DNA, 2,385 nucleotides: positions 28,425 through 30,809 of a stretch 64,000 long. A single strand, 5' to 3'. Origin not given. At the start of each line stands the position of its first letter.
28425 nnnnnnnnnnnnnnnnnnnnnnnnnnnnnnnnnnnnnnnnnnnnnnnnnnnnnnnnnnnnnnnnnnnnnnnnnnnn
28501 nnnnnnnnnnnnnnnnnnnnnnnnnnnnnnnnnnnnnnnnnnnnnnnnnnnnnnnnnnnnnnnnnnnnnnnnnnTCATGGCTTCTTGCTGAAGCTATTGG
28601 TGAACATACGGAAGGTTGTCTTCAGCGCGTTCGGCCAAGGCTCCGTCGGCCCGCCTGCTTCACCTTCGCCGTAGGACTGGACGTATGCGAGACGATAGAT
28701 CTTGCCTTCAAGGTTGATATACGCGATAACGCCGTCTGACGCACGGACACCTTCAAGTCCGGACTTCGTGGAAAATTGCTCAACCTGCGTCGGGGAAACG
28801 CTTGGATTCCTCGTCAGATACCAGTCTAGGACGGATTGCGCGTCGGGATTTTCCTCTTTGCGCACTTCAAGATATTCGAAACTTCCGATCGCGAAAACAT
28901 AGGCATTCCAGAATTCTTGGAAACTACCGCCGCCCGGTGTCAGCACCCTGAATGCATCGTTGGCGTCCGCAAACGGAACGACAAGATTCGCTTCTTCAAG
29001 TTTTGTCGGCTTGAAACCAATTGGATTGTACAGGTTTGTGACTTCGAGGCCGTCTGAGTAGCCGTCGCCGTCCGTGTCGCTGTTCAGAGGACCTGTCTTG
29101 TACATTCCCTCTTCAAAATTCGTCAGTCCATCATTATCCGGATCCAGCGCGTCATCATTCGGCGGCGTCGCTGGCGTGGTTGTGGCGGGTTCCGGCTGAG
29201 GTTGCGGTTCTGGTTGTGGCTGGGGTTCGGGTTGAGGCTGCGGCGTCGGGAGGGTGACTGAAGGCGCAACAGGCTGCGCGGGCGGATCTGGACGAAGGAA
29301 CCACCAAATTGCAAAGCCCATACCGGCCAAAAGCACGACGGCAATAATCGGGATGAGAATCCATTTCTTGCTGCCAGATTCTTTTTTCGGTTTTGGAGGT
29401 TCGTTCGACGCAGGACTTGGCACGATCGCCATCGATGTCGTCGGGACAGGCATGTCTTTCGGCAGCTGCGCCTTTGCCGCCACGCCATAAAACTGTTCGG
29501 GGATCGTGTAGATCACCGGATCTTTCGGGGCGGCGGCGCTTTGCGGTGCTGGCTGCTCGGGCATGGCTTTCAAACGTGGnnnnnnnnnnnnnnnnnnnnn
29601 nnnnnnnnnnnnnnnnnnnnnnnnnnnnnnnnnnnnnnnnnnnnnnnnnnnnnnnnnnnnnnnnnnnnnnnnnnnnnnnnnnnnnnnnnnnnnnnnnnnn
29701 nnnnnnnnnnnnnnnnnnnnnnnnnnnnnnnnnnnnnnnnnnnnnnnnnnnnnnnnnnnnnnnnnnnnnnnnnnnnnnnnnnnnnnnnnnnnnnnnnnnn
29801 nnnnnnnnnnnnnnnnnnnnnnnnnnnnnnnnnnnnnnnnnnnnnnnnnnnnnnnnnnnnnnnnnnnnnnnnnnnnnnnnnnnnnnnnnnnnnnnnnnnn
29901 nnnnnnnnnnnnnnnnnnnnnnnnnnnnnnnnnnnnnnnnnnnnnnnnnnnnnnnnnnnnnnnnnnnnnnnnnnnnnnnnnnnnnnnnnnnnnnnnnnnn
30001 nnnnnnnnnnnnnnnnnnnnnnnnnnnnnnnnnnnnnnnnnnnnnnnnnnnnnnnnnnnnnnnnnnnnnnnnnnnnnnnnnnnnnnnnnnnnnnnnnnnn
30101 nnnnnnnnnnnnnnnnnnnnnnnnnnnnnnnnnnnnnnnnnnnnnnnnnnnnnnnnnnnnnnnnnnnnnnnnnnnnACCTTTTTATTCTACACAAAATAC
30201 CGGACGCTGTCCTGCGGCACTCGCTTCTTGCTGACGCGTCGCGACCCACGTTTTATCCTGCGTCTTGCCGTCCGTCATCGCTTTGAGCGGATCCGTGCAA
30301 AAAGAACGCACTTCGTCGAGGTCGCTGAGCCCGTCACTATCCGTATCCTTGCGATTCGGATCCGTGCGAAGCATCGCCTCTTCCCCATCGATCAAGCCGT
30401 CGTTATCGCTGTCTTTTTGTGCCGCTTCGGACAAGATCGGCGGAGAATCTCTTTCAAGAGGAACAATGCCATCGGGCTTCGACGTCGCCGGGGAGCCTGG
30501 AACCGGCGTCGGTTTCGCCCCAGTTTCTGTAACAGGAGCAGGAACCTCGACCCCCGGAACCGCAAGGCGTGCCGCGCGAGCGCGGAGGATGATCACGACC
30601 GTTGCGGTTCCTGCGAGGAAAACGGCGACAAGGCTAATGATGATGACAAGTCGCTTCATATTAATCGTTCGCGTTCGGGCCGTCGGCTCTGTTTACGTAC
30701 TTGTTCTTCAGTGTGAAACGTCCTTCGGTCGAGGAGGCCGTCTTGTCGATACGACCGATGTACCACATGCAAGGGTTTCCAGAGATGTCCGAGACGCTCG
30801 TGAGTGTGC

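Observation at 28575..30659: Three tandem paralogous membrane proteins with PQPEPQ linkers and thrombospondin-type-3-like Ca-binding repeats, directly after the giant gene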

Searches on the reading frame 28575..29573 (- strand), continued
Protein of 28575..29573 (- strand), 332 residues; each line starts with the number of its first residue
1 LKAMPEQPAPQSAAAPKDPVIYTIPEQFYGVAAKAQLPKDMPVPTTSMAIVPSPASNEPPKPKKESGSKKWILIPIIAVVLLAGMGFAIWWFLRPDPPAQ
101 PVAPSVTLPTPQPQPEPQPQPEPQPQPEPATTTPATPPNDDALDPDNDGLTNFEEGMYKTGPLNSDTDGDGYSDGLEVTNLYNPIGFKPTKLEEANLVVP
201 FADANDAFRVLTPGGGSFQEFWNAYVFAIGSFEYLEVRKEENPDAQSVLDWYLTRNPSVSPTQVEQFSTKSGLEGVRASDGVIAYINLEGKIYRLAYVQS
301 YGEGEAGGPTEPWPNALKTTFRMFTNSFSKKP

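Call 60: find_related_loci(query=A3, collection=metagenome_contigs, flank=8000)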
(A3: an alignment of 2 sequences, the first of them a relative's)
Query A3 (213 aa) in metagenome_contigs; peptide patterns used: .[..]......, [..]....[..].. (x = any residue, [..] = any of these).
600 stretches matched a pattern (row limit reached: there are more); 285 encode a relative of the query (tblastn E <= 1e-3); the best 80 are kept; 80 distinct loci.
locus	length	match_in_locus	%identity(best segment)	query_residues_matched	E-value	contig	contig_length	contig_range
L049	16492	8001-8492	54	50-213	8e-46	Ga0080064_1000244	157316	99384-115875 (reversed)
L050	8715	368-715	59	116-209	2e-27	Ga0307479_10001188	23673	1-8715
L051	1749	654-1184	59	115-213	3e-24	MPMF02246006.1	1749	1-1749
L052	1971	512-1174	60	115-213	1e-23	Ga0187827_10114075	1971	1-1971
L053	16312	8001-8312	55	117-206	5e-23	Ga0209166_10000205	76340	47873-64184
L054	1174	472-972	40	78-204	3e-23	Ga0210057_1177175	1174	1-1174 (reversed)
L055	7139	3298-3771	59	106-205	2e-22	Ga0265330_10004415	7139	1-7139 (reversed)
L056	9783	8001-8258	54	117-205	7e-22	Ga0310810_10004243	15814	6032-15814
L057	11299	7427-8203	54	108-206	9e-22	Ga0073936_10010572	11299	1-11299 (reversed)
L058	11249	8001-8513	37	48-213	2e-21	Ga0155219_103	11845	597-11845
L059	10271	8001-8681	53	108-206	6e-21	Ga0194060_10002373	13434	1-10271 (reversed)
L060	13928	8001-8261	52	116-205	4e-20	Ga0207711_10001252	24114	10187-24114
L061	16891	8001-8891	49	107-211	4e-20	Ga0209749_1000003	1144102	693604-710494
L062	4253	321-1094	48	117-213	9e-20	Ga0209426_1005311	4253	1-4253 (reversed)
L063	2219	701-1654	40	64-208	1e-19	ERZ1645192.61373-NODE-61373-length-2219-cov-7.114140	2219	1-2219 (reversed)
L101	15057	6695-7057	51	116-205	1e-14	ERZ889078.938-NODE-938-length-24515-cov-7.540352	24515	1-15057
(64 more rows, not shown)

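Call 91: search_protein_families(library=pfam, alignment_id=A1, max_evalue=0.01)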
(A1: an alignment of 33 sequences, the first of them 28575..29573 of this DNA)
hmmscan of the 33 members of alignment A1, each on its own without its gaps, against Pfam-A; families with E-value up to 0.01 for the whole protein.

A. member 1, window:28575-29573:- (332 aa): 1 family
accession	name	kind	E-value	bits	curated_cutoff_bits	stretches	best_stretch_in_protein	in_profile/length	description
PF18884.5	TSP3_bac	-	2.2e-06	27.8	25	1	166-179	1-14/22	Bacterial TSP3 repeat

B. families by the number of members that match (of 33 scanned): 5 families
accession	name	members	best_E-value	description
PF18884.5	TSP3_bac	22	9.6e-12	Bacterial TSP3 repeat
PF01789.22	PsbP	5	2.2e-05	PsbP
PF05887.16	Trypan_PARP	3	0.00095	Procyclic acidic repetitive protein (PARP)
PF16031.10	TonB_N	1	0.0011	TonB polyproline region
PF17870.6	Insulin_TMD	1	0.0049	Insulin receptor trans-membrane segment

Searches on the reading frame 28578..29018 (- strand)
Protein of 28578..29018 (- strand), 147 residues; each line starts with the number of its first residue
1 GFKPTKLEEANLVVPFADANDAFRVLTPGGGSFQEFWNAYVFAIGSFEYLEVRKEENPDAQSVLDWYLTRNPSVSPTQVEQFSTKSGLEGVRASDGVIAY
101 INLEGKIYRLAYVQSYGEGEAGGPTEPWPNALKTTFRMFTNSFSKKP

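Call 74: search_protein_representatives(protein=window:28578-29018:-)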
Query: 147 residues. Proteins with E-value up to 0.001 (for the whole library): 103; up to 1e-10: 13; up to 1e-30: 3. The best 103 are listed.
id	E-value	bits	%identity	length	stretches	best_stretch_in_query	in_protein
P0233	1.2e-40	155.2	65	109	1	42-147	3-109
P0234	6.1e-35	136.7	54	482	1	1-144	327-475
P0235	2.2e-32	128.4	28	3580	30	57-106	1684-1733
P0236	4.0e-25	104.8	50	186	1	1-147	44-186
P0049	6.9e-20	87.8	47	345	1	1-147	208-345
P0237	7.7e-19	84.4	46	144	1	1-147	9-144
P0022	2.5e-15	73.0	42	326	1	1-147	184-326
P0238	6.8e-15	71.6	40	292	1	1-147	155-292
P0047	1.2e-14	70.9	41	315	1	1-147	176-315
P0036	1.7e-14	70.3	45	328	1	1-147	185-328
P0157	2.0e-13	66.9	35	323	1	2-144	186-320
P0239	2.1e-12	63.6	35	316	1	1-143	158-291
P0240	8.4e-11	58.4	32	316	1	4-115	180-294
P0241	2.3e-10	56.9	37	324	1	1-145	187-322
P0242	5.6e-10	55.7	30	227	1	2-110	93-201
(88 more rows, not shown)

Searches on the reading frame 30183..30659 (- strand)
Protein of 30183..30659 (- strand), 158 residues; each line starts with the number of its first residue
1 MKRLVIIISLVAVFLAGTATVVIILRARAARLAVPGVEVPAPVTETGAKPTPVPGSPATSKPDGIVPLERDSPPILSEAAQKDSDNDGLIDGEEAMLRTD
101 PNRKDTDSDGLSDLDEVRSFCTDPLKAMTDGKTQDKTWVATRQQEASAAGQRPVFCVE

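Call 3: search_protein_families(library=pfam, proteins=[window:30183-30659:-], max_evalue=1)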
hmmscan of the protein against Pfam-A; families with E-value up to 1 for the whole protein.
window:30183-30659:- (158 aa): 3 families
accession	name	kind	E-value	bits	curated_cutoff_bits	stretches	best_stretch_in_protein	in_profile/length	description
PF18884.5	TSP3_bac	-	3.2e-10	40.1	25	2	83-103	1-21/22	Bacterial TSP3 repeat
PF25578.1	EF-hand_STIM1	-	0.28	11.8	32.2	0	105-133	31-59/80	Stromal interaction molecule 1-like, EF-hand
PF22282.1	CydS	-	0.83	10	25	0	4-18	12-26/31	CydS-like protein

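Call 4: search_protein_families(library=ncbifam, proteins=[window:30183-30659:-], max_evalue=1)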
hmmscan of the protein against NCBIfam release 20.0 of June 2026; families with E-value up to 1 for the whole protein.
window:30183-30659:- (158 aa): 4 families
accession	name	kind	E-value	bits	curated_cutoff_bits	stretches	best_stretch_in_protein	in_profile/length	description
NF033765.2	gliding_CglD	equivalog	2e-06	25.9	400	1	78-133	172-234/1124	adventurous gliding motility lipoprotein CglD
NF047639.1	throspo3_MtsD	equivalog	0.0052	15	800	1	76-136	453-512/651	cell-cell cohesion protein MtsD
NF042425.1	Amuc_1099_fam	equivalog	0.11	12.1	50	1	69-104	115-150/321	Amuc_1099 family pilus-like system protein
NF038040.1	phero_PhrK_fam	equivalog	0.38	11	35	1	1-19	1-19/40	PhrK family phosphatase-inhibitory pheromone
